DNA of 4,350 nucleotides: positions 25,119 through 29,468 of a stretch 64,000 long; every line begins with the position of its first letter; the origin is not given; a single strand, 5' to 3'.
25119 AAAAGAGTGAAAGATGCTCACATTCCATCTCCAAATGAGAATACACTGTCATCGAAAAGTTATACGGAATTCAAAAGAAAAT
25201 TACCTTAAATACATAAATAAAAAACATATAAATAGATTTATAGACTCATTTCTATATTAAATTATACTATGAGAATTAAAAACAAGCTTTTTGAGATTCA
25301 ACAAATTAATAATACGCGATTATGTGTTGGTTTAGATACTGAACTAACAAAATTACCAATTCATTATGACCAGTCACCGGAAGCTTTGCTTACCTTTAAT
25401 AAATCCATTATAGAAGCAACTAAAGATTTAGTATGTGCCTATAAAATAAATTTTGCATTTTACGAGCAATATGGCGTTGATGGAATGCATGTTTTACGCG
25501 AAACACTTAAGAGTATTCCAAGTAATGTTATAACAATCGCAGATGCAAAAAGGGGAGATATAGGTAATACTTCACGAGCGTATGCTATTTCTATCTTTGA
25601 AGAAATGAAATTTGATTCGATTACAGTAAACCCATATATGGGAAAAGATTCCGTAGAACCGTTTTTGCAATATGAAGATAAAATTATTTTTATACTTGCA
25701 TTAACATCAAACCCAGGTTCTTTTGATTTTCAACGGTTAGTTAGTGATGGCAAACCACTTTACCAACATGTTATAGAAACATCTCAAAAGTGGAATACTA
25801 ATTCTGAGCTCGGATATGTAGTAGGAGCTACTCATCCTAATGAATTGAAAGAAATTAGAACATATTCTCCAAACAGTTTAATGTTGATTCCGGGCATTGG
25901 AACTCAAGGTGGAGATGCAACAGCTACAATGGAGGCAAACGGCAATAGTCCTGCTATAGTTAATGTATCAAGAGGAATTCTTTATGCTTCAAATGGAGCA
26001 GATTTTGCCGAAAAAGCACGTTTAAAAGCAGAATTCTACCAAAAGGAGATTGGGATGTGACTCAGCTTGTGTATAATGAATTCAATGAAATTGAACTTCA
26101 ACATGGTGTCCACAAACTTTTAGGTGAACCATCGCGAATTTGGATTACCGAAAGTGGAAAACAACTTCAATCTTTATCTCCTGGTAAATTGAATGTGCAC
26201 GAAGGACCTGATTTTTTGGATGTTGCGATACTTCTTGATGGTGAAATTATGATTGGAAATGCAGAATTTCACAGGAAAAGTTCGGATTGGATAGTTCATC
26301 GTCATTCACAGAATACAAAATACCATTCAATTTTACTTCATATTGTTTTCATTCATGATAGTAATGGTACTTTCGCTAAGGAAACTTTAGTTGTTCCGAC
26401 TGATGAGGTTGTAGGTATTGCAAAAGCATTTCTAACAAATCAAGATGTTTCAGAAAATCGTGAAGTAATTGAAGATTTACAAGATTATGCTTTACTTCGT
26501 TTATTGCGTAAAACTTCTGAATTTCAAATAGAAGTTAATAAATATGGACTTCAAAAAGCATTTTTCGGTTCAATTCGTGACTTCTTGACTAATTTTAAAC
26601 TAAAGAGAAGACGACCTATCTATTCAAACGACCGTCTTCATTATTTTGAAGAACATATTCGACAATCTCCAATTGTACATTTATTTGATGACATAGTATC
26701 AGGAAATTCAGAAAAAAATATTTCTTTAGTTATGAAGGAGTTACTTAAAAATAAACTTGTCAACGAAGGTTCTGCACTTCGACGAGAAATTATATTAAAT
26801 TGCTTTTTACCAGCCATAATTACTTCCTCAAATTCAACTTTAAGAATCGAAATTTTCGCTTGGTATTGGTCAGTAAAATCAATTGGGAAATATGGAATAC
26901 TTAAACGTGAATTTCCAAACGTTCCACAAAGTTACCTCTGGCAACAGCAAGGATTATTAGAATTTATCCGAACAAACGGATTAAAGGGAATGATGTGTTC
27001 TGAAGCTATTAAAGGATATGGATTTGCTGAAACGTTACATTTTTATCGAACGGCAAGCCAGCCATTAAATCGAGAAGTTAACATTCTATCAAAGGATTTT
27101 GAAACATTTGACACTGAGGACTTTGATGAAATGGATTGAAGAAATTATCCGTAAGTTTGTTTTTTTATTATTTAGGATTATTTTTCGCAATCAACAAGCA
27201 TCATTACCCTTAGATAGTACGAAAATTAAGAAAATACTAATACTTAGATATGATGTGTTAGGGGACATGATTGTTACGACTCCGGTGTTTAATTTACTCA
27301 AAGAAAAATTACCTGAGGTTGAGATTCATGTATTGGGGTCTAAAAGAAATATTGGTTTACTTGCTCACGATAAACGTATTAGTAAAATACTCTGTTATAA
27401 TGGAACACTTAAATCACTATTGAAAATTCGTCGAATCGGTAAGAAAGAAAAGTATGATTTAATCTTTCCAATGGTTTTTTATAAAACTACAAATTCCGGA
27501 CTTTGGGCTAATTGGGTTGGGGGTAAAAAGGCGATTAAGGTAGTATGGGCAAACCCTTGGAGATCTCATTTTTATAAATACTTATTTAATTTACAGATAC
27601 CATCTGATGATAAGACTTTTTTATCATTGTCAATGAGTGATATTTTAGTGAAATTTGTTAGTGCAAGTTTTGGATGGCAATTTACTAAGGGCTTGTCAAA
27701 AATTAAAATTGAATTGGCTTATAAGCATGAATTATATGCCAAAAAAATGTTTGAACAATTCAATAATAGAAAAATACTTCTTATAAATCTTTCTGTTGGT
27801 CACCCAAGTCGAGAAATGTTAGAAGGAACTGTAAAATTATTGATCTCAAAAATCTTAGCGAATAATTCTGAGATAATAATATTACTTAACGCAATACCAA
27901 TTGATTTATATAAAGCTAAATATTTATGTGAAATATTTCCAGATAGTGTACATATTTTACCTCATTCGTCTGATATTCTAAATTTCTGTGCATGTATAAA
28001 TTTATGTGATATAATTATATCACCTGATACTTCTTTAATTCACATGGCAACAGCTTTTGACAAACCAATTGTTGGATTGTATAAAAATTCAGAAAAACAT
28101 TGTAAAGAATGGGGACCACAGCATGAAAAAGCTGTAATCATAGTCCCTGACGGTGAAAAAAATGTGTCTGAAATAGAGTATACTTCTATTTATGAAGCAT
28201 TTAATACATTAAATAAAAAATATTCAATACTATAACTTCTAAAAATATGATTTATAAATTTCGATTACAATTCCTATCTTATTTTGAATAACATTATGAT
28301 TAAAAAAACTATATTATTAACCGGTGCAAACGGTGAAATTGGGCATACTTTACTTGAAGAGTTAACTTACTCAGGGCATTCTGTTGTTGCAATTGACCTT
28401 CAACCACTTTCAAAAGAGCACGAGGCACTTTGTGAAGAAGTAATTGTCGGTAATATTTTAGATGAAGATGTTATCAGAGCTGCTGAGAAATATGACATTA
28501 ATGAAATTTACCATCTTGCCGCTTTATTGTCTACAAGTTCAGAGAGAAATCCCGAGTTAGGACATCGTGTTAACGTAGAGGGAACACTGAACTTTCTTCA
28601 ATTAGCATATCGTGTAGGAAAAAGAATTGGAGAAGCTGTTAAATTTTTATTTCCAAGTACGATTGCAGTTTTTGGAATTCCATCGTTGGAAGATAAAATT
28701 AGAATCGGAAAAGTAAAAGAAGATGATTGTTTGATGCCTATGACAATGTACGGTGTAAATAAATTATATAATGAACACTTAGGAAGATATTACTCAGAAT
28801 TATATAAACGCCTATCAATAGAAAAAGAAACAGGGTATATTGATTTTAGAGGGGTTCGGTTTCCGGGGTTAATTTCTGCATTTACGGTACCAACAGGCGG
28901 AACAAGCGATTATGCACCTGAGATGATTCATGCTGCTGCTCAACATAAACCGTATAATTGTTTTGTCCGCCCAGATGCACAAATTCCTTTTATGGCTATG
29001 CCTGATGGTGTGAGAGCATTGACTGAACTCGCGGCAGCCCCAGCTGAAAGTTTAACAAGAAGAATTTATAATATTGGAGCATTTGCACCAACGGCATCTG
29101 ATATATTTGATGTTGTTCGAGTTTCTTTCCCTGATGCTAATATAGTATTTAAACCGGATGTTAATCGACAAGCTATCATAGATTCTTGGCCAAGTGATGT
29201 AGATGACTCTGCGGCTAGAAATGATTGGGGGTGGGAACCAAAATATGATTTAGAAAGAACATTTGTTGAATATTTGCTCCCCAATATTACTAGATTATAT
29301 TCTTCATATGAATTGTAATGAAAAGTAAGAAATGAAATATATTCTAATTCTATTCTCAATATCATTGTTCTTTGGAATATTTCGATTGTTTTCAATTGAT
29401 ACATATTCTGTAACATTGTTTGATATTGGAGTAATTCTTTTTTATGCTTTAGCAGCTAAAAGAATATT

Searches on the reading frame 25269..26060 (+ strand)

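Call 55: search_protein_families(library=ncbifam, proteins=[window:25269-26060:+], max_evalue=1e-10)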
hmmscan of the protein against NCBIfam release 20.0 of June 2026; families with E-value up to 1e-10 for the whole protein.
window:25269-26060:+ (263 aa): 3 families
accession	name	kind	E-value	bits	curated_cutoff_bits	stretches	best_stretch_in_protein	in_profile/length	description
TIGR02127.1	pyrF_sub2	equivalog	2.7e-76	256.2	110.6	1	6-250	4-260/261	orotidine-5'-phosphate decarboxylase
NF004034.0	PRK05500.1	equivalog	1.8e-51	175.2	656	1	2-223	2-224/478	bifunctional orotidine-5'-phosphate decarboxylase/orotate phosphoribosyltransferase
NF010386.0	PRK13813.1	equivalog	2.9e-15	56.4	208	1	46-242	21-201/216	orotidine 5'-phosphate decarboxylase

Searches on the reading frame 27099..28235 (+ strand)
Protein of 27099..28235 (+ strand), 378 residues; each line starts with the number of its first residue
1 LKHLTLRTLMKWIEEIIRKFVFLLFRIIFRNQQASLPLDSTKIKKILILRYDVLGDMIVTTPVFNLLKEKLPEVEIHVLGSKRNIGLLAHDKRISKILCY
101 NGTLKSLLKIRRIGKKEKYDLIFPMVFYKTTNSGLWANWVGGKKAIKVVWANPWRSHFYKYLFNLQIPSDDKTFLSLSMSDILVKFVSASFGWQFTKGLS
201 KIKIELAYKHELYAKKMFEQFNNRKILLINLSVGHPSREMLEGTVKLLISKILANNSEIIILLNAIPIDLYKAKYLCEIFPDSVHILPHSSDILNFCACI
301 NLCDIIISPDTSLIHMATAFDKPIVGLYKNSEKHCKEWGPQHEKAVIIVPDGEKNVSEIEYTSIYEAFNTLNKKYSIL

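Call 55: search_protein_families(library=ncbifam, proteins=[window:27099-28235:+], max_evalue=1e-10)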
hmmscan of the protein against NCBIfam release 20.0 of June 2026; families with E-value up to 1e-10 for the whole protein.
window:27099-28235:+ (378 aa): 4 families
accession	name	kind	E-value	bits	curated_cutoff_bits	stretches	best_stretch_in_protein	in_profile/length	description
TIGR02193.1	heptsyl_trn_I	equivalog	8.4e-16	58.1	185.3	1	45-352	1-303/320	lipopolysaccharide heptosyltransferase I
TIGR02195.1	heptsyl_trn_II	equivalog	8.2e-13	48.2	134.6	0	297-349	251-301/339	lipopolysaccharide heptosyltransferase II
NF007742.0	PRK10422.1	equivalog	1.3e-12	47.2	467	0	41-125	3-94/352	lipopolysaccharide core heptosyltransferase RfaQ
TIGR02201.1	heptsyl_trn_III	equivalog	1.3e-11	44.2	170.2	0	45-347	1-303/344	putative lipopolysaccharide heptosyltransferase III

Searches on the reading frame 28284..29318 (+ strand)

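Call 55: search_protein_families(library=ncbifam, proteins=[window:28284-29318:+], max_evalue=1e-10)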
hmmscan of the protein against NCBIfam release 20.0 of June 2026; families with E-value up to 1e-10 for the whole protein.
window:28284-29318:+ (344 aa): 2 families
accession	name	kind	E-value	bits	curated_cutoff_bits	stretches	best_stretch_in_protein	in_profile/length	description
NF043036.1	ErythonDh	equivalog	9.7e-30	103.8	325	1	10-328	3-314/321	D-erythronate dehydrogenase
TIGR01179.1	galE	equivalog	1.8e-13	50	262.3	1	10-173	2-162/332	UDP-glucose 4-epimerase GalE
